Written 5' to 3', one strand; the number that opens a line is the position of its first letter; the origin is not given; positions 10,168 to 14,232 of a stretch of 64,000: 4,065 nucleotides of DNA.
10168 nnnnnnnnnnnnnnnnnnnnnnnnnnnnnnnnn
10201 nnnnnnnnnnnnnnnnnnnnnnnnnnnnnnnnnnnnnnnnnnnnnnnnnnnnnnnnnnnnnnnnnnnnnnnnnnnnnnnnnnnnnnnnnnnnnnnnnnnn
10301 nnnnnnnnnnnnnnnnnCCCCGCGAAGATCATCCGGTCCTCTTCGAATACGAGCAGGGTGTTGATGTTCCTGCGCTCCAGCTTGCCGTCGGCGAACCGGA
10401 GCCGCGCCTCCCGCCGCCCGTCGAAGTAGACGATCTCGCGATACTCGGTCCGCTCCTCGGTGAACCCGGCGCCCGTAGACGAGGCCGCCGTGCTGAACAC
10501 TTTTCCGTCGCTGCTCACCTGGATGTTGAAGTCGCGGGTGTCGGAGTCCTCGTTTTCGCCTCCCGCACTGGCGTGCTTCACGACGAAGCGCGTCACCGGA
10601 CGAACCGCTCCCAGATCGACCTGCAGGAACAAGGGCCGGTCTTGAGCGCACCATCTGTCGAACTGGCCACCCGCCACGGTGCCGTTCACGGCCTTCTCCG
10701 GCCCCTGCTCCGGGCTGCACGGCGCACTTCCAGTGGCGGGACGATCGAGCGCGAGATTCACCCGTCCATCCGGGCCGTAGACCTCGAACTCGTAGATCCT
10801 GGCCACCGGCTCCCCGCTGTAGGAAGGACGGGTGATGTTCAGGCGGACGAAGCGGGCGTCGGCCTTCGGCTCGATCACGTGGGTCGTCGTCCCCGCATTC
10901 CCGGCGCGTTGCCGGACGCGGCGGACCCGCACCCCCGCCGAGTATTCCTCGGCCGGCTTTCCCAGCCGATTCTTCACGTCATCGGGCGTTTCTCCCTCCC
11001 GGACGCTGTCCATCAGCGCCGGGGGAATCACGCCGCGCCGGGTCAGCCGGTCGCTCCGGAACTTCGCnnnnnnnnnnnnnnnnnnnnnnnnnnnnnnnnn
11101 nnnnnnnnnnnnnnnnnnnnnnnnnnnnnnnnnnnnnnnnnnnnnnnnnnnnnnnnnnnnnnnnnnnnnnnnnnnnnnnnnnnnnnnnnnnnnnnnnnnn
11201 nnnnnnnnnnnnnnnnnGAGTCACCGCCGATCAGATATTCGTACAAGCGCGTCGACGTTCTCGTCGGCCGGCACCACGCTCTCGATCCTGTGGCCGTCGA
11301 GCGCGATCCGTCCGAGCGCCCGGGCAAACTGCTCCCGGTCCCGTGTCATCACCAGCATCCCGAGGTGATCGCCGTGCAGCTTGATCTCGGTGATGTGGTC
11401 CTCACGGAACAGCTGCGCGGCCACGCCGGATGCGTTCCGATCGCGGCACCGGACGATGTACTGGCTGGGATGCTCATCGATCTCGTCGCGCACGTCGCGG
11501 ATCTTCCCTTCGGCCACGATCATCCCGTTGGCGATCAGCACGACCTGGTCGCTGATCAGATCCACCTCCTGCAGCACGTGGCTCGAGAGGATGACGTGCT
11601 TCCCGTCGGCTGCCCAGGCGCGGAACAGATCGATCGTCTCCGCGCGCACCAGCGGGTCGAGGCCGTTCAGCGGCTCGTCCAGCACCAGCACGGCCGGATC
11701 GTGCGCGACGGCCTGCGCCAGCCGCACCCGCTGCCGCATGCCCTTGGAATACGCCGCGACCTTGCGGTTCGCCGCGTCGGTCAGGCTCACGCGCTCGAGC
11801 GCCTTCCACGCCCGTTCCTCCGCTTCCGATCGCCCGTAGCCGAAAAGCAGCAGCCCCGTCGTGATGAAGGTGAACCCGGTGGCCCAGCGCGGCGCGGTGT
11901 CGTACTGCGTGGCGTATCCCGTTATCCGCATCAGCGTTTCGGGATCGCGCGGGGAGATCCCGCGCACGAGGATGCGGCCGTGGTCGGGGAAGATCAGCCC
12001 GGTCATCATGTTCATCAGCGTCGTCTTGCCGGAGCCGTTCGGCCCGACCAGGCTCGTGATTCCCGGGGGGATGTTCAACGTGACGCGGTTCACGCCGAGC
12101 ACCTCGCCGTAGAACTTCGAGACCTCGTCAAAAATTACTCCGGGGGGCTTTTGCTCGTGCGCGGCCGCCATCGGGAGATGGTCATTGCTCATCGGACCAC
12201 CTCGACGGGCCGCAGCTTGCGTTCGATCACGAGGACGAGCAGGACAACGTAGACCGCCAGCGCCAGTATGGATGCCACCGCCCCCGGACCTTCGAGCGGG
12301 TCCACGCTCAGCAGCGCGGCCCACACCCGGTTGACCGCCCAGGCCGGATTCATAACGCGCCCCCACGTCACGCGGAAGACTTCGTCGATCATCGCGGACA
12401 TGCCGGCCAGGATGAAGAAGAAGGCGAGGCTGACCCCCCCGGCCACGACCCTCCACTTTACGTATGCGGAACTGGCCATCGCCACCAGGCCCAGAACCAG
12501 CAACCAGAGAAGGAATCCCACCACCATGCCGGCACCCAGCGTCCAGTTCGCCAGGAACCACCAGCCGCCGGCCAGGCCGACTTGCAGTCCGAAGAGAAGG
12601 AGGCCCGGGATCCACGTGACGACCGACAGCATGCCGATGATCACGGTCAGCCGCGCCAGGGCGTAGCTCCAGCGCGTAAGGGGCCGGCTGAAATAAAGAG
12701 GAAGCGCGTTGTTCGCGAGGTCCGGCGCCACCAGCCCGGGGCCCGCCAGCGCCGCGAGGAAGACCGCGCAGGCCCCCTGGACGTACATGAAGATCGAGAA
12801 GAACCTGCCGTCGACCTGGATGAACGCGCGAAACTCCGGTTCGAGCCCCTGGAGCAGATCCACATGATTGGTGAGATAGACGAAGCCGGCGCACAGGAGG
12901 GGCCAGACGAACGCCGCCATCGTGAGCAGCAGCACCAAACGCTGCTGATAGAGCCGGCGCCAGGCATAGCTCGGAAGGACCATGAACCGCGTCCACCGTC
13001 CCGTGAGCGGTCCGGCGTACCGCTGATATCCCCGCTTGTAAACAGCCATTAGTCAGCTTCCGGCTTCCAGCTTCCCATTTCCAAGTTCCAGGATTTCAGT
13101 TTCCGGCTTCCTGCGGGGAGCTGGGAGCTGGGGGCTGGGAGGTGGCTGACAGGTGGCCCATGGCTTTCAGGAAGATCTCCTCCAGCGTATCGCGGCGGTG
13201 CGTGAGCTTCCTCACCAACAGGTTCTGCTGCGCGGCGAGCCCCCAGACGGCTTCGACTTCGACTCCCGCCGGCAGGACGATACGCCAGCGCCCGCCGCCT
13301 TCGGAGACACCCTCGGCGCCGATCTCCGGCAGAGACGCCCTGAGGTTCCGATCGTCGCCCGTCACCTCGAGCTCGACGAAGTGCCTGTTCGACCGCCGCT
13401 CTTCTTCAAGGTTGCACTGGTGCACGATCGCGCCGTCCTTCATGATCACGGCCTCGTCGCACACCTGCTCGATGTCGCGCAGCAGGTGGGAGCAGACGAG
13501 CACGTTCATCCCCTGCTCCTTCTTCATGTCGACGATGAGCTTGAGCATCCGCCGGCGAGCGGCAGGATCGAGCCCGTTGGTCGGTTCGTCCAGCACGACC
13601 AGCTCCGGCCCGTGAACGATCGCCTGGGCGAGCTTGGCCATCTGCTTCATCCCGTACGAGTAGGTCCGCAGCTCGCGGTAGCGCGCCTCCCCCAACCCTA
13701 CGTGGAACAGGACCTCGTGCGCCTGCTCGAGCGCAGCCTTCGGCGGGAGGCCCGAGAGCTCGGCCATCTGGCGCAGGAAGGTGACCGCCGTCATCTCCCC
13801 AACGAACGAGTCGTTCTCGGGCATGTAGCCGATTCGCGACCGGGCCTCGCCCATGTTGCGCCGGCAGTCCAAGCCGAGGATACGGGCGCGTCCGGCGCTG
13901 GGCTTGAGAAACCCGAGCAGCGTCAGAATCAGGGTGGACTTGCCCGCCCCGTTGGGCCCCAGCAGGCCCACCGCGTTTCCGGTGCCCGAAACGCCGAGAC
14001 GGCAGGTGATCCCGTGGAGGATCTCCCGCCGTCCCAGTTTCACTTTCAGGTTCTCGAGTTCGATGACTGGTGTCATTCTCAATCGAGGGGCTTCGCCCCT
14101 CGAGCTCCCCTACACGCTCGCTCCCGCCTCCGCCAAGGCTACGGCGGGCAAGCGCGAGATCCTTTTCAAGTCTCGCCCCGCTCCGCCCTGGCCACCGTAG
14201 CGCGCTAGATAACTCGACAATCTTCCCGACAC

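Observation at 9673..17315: ECF sigma / giant anti-sigma operon driving a double ABC-2 transporter whose last permease carries a discoidin domain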

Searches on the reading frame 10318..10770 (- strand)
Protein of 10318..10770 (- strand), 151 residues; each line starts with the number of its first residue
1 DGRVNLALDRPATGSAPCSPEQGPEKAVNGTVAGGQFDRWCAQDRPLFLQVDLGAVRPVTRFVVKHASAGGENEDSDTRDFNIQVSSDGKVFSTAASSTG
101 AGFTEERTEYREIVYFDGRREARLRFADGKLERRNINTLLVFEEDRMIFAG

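Call 19: search_protein_families(library=pfam, proteins=[window:10318-10770:-], max_evalue=1)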
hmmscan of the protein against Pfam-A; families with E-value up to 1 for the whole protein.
seq(151 aa): 3 families
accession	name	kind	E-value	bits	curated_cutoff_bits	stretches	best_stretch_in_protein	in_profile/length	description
PF00754.31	F5_F8_type_C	-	2.9e-11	44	28.2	1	13-115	3-98/127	F5/8 type C domain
PF22633.2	F5_F8_type_C_2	-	1.9e-10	41.7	27.8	1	26-104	1-73/91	NedA-like, galactose-binding domain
PF07202.18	Tcp10_C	-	0.06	13.5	36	0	125-136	8-19/35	T-complex protein 10 C-terminus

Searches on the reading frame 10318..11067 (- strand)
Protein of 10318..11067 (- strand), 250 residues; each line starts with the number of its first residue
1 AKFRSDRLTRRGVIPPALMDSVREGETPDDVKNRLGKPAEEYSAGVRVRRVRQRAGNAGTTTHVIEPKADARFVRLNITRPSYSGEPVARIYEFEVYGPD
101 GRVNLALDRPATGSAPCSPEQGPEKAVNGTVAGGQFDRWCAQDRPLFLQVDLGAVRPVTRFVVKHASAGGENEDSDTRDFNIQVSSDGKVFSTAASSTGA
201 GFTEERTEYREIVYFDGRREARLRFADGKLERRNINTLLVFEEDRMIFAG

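Call 19: search_protein_families(library=pfam, proteins=[window:10318-11067:-], max_evalue=1)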
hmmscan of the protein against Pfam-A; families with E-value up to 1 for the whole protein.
seq(250 aa): 3 families
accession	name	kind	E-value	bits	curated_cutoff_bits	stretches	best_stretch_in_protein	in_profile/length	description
PF00754.31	F5_F8_type_C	-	1.3e-14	54.8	28.2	2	112-212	3-96/127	F5/8 type C domain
PF22633.2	F5_F8_type_C_2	-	4.3e-11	43.7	27.8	1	125-203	1-73/91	NedA-like, galactose-binding domain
PF07738.19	Sad1_UNC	-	0.12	12.9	22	0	139-188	22-71/132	Sad1 / UNC-like C-terminal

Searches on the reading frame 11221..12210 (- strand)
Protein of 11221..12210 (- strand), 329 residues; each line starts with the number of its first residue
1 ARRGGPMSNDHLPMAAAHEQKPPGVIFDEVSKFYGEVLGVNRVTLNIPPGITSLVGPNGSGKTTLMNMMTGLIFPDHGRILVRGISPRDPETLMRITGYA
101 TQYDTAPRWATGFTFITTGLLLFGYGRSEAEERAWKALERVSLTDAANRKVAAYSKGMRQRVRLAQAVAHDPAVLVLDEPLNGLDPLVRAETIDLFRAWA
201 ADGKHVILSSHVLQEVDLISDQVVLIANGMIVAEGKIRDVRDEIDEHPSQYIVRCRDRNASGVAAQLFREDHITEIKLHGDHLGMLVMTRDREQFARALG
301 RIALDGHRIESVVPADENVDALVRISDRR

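Call 3: search_protein_families(library=pfam, proteins=[window:11221-12210:-], max_evalue=0.1)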
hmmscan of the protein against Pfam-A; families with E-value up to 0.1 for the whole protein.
window:11221-12210:- (329 aa): 16 families
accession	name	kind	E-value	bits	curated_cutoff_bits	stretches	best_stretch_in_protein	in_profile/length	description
PF00005.33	ABC_tran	-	1.6e-26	94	25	1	41-182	2-137/137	ABC transporter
PF13304.12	AAA_21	-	5.3e-11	43.6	27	2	139-211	223-298/304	AAA domain, putative AbiEii toxin, Type IV TA system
PF13476.12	AAA_23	-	9.1e-06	26.9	27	1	43-74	13-44/201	AAA domain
PF13555.12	AAA_29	-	0.00017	21.7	27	1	46-77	18-50/61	P-loop containing region of AAA domain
PF02463.25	SMC_N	-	0.00035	20.5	40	1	41-68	16-43/220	RecF/RecN/SMC N terminal domain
PF13191.12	AAA_16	-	0.00062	20.7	32.6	1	50-179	25-140/167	AAA ATPase domain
PF13175.12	AAA_15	-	0.0008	19.6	32.1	1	43-69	17-43/374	AAA ATPase domain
PF13401.12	AAA_22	-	0.0059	17.4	27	1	50-73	6-29/130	AAA domain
PF00004.35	AAA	-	0.02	15.8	21.2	0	54-68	3-17/131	ATPase family associated with various cellular activities (AAA)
PF04310.18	MukB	-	0.02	15.1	23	1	44-83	21-60/226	MukB N-terminal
PF13604.12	AAA_30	-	0.02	15.1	27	1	50-86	19-55/191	AAA domain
PF09818.15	ABC_ATPase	-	0.046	13.2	23.2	1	45-70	75-100/283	P-loop domain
PF24389.1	ORC-CDC6-like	-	0.05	12.8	27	1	52-70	35-53/571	ORC-CDC6-like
PF13481.12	AAA_25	-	0.063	13.3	27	0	50-66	34-50/195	AAA domain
PF13558.12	SbcC_Walker_B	-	0.071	13.8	27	0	157-197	49-89/90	SbcC/RAD50-like, Walker B motif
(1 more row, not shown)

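Call 6: search_protein_families(library=ncbifam, proteins=[window:11221-12210:-], max_evalue=0.01)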
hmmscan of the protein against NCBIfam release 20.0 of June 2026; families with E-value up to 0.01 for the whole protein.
window:11221-12210:- (329 aa): 191 families (the best 25 are shown)
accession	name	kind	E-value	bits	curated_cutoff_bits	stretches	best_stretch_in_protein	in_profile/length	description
TIGR01188.1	drrA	subfamily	3.5e-52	177.6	312.45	1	32-313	1-287/302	daunorubicin resistance ABC transporter, ATP-binding protein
TIGR03522.1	GldA_ABC_ATP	equivalog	4.5e-42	144.5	402.6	1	26-243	4-222/301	gliding motility-associated ABC transporter ATP-binding subunit GldA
TIGR03864.1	PQQ_ABC_ATP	hypoth_equivalog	5.5e-38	130.7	302.25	1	28-245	5-224/236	ABC transporter, ATP-binding subunit, PQQ-dependent alcohol dehydrogenase system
TIGR03740.1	galliderm_ABC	subfamily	1.8e-37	129.2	309.75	1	28-239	4-210/223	lantibiotic protection ABC transporter ATP-binding subunit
NF010060.0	PRK13537.1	equivalog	2.7e-33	115.2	521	1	25-240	16-233/314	nodulation factor ABC transporter ATP-binding protein NodI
TIGR04521.1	ECF_ATPase_2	equivalog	2.7e-33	115.2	330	1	39-245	20-237/279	energy-coupling factor transporter ATPase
NF010059.0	PRK13536.1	equivalog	2.7e-33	115.1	549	1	25-243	44-264/342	nodulation factor ABC transporter ATP-binding protein NodI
TIGR03873.1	F420-0_ABC_ATP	hypoth_equivalog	1.6e-32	112.8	372.4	2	127-240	111-224/256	putative F420-0 ABC transporter ATP-binding protein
TIGR01288.1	nodI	equivalog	1.9e-32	112.5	424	1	29-243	9-225/303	nodulation factor ABC transporter ATP-binding protein NodI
TIGR00968.1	3a0106s01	subfamily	3.9e-31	108.4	342.75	1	27-243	3-221/237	sulfate ABC transporter ATP-binding protein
TIGR03771.1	anch_rpt_ABC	equivalog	2.8e-30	105.7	268.8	1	52-242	9-201/223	anchored repeat-type ABC transporter ATP-binding subunit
NF008421.0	PRK11248.1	equivalog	3.1e-30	105.5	357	1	40-229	17-205/255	taurine ABC transporter ATP-binding subunit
TIGR01186.1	proV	subfamily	9.3e-30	103.9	326.6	1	35-253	4-226/363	betaine/proline/choline family ABC transporter ATP-binding protein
TIGR02142.1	modC_ABC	equivalog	1.6e-29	103.3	285.05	1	43-283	16-260/353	molybdenum ABC transporter ATP-binding protein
NF033858.1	ABC2_perm_RbbA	equivalog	1.6e-28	99.1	1050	1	13-242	255-486/909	ribosome-associated ATPase/putative transporter RbbA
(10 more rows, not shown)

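Call 82: search_protein_families(library=padloc, proteins=[window:11221-12192:-], max_evalue=0.001)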
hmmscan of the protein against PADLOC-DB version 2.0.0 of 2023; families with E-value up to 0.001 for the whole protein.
window:11221-12192:- (323 aa): 15 families
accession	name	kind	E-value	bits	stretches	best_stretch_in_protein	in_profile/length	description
PDLC04135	mad3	-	2.3e-26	91.2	2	120-223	234-340/374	mads_3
PDLC02980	AriA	-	3.2e-11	41.7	2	139-205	229-298/304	-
PDLC04140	mad8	-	1.2e-10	39.5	1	35-217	18-239/314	mads_8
PDLC02335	AbiLi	-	8.2e-07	26.4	0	148-221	176-252/326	AbiLi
PDLC04176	HEC-01A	-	3.3e-06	24.7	0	164-205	275-316/371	-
PDLC04164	AriA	-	3.9e-05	21.3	1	35-70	18-54/253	-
PDLC04144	HEC-01B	-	5.5e-05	20.4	0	167-206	298-337/395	-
PDLC02979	AriA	-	7.9e-05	20.6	0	37-63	17-43/373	-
PDLC04175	HEC-01A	-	8.2e-05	19.8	0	164-214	267-316/363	-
PDLC02914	ATPase-Toprim_I-B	-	0.00016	19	0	44-65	26-47/443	-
PDLC04213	HEC-02A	-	0.00018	19.2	0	36-64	16-44/337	-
PDLC03865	LmuB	-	0.00026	17.3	0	42-60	30-48/1007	-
PDLC00090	GajA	-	0.00036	17.4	0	33-66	15-47/659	AAA ATPase domain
PDLC00290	PtuA1|PtuA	-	0.00058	17.3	0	36-64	16-44/414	AAA ATPase domain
PDLC04149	HEC-04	-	0.00077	16.2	0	37-61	43-65/494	-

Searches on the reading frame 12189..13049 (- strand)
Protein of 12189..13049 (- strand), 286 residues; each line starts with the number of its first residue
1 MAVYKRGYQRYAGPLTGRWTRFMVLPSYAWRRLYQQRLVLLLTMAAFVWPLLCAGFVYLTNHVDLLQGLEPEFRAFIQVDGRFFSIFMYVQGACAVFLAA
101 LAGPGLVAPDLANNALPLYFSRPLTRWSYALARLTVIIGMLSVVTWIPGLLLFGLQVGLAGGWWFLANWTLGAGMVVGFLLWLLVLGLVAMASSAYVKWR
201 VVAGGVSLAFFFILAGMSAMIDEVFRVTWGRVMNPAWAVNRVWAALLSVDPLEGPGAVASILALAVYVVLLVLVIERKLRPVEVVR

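Call 3: search_protein_families(library=pfam, proteins=[window:12189-13049:-], max_evalue=0.1)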
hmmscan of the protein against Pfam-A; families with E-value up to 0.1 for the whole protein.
window:12189-13049:- (286 aa): 0 families

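Call 6: search_protein_families(library=ncbifam, proteins=[window:12189-13049:-], max_evalue=0.01)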
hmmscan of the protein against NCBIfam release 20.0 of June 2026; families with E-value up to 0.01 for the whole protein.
window:12189-13049:- (286 aa): 0 families

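Call 82: search_protein_families(library=padloc, proteins=[window:12189-13049:-], max_evalue=0.001)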
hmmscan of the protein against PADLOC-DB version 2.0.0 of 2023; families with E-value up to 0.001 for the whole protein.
window:12189-13049:- (286 aa): 0 families

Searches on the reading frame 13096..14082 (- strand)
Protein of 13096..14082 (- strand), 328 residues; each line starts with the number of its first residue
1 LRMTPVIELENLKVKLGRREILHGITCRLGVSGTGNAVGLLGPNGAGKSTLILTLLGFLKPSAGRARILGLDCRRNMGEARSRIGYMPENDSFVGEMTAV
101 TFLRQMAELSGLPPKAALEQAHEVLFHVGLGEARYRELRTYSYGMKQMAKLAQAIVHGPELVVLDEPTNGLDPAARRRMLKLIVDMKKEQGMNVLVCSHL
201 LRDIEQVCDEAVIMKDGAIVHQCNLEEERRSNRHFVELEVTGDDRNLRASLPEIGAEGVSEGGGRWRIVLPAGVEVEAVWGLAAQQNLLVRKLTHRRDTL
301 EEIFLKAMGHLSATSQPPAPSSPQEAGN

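Call 3: search_protein_families(library=pfam, proteins=[window:13096-14082:-], max_evalue=0.1)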
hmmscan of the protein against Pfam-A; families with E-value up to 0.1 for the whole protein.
window:13096-14082:- (328 aa): 10 families
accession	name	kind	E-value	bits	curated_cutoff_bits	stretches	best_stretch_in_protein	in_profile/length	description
PF00005.33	ABC_tran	-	9.6e-27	94.7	25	1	35-169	11-137/137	ABC transporter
PF13304.12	AAA_21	-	4.3e-13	50.4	27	2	117-199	220-298/304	AAA domain, putative AbiEii toxin, Type IV TA system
PF13191.12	AAA_16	-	0.00062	20.7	32.6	1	17-112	4-88/167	AAA ATPase domain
PF13401.12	AAA_22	-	0.00062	20.5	27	1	40-196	10-120/130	AAA domain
PF13732.12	DrrA1-3_C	-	0.0044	18.1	27.4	1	238-307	15-80/81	ATP-binding protein DrrA1-3-like, C-terminal domain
PF13558.12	SbcC_Walker_B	-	0.005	17.5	27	1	149-184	54-89/90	SbcC/RAD50-like, Walker B motif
PF13555.12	AAA_29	-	0.0083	16.3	27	1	35-55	23-42/61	P-loop containing region of AAA domain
PF02463.25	SMC_N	-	0.015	15.2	40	0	38-55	27-44/220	RecF/RecN/SMC N terminal domain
PF13671.12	AAA_33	-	0.017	15.9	27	0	40-182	4-91/143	AAA domain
PF03308.22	MeaB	-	0.037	13.5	23.1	1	31-72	29-70/273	Methylmalonyl Co-A mutase-associated GTPase MeaB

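Call 6: search_protein_families(library=ncbifam, proteins=[window:13096-14082:-], max_evalue=0.01)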
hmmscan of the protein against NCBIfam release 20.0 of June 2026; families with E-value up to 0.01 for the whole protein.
window:13096-14082:- (328 aa): 188 families (the best 25 are shown)
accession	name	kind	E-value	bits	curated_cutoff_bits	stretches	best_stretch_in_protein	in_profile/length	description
TIGR01188.1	drrA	subfamily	3.5e-56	190.7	312.45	1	35-309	19-302/302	daunorubicin resistance ABC transporter, ATP-binding protein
TIGR03522.1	GldA_ABC_ATP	equivalog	7.5e-47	160.2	402.6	1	8-304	4-297/301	gliding motility-associated ABC transporter ATP-binding subunit GldA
TIGR03864.1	PQQ_ABC_ATP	hypoth_equivalog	6.5e-39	133.8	302.25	1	7-226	2-217/236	ABC transporter, ATP-binding subunit, PQQ-dependent alcohol dehydrogenase system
NF033858.1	ABC2_perm_RbbA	equivalog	2.3e-37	128.4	1050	1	7-223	267-479/909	ribosome-associated ATPase/putative transporter RbbA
TIGR03740.1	galliderm_ABC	subfamily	8.3e-37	127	309.75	1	8-237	2-220/223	lantibiotic protection ABC transporter ATP-binding subunit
NF010060.0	PRK13537.1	equivalog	5.3e-34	117.5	521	1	3-309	12-309/314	nodulation factor ABC transporter ATP-binding protein NodI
TIGR04406.1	LPS_export_lptB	equivalog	6.5e-32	110.7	240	1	7-226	2-220/239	LPS export ABC transporter ATP-binding protein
NF047568.1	PSM_export_PmtC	equivalog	1.2e-30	107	375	1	8-242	2-221/290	phenol-soluble modulin export ABC transporter ATP-binding protein PmtC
TIGR04521.1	ECF_ATPase_2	equivalog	1.6e-30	106.1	330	1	34-227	30-231/279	energy-coupling factor transporter ATPase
NF010059.0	PRK13536.1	equivalog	1.1e-29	103.3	549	1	7-222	44-255/342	nodulation factor ABC transporter ATP-binding protein NodI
TIGR03410.1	urea_trans_UrtE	equivalog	3e-28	98.8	285.8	1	8-230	2-221/230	urea ABC transporter ATP-binding subunit UrtE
TIGR04520.1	ECF_ATPase_1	equivalog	4e-28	98.6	315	1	34-227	27-222/269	energy-coupling factor transporter ATPase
TIGR01288.1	nodI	equivalog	1.9e-27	96.1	424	1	7-222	5-216/303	nodulation factor ABC transporter ATP-binding protein NodI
NF010157.0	PRK13636.1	equivalog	5e-27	94.8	463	1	34-227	31-228/285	cobalt transporter ATP-binding subunit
NF047565.1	PSM_export_PmtA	equivalog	8.5e-27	94.1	350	1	34-227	26-214/282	phenol-soluble modulin export ABC transporter ATP-binding protein PmtA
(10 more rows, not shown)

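Call 68: search_solved_structures(query=window:13096-14076:-, max_evalue=1e-20)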
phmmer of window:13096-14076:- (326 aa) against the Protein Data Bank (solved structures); distinct sequences matched with E-value up to 1e-20: 54.
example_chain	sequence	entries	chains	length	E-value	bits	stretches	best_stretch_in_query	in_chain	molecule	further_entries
8edw_A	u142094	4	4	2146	2.3e-49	171.5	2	11-273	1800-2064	Phospholipid-transporting ATPase ABCA7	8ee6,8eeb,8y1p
7w01_A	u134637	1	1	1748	3.6e-49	170.8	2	8-216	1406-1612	Phospholipid-transporting ATPase ABCA3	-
8eop_A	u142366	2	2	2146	1.4e-48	168.9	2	11-273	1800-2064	Phospholipid-transporting ATPase ABCA7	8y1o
7w02_A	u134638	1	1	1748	2.4e-48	168.2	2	8-216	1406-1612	Phospholipid-transporting ATPase ABCA3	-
7tbz_A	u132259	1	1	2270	4.5e-47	164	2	33-217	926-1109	ATP-binding cassette, sub-family A (ABC1), member 1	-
7tdt_A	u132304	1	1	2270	4.5e-47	164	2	33-217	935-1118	Phospholipid-transporting ATPase ABCA1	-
7tby_A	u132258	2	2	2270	4.5e-47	164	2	33-217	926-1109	ATP-binding cassette, sub-family A (ABC1), member 1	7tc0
5xjy_A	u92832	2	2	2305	4.8e-47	163.9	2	33-217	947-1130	ATP-binding cassette sub-family A member 1 | Phospholipid-transporting ATPase ABCA1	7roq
7tbw_A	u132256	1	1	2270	3.1e-46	161.2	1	33-217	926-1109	ATP-binding cassette, sub-family A (ABC1), member 1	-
7lkp_A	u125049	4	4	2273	6.7e-46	160.1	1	32-217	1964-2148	Retinal-specific phospholipid-transporting ATPase ABCA4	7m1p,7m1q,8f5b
7e7i_A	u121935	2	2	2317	7e-46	160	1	32-217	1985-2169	Retinal-specific phospholipid-transporting ATPase ABCA4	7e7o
7lkz_A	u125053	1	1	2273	4.6e-45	157.4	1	32-217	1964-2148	Retinal-specific phospholipid-transporting ATPase ABCA4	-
7e7q_A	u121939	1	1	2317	4.8e-45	157.3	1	32-217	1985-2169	Retinal-specific phospholipid-transporting ATPase ABCA4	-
7o0y_B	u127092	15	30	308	1.5e-39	139.3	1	4-227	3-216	Probable ABC transporter ATP-binding protein NosF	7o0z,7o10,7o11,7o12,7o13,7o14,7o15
7o17_B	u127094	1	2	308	3.7e-39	138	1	4-227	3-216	Probable ABC transporter ATP-binding protein NosF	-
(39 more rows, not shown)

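Call 82: search_protein_families(library=padloc, proteins=[window:13096-14076:-], max_evalue=0.001)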
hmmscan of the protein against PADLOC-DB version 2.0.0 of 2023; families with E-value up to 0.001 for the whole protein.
window:13096-14076:- (326 aa): 10 families
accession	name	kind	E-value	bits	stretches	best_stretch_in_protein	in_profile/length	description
PDLC04135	mad3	-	2.2e-24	84.7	2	120-218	245-345/374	mads_3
PDLC02980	AriA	-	1.6e-13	49.3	1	122-196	221-297/304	-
PDLC04140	mad8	-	4.5e-08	31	1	32-204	26-239/314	mads_8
PDLC02914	ATPase-Toprim_I-B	-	2.2e-07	28.4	1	137-205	183-251/443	-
PDLC03878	NsnB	-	1.8e-06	26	0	141-239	219-319/345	-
PDLC04149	HEC-04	-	5.7e-05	19.9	0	158-211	233-286/494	-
PDLC02335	AbiLi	-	5.9e-05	20.3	0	139-197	176-236/326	AbiLi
PDLC04175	HEC-01A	-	9e-05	19.7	0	156-195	268-305/363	-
PDLC04148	HEC-03B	-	0.00062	16.9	0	158-244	340-428/458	-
PDLC04389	PDC-M07A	-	0.00068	16.7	0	155-197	324-366/443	-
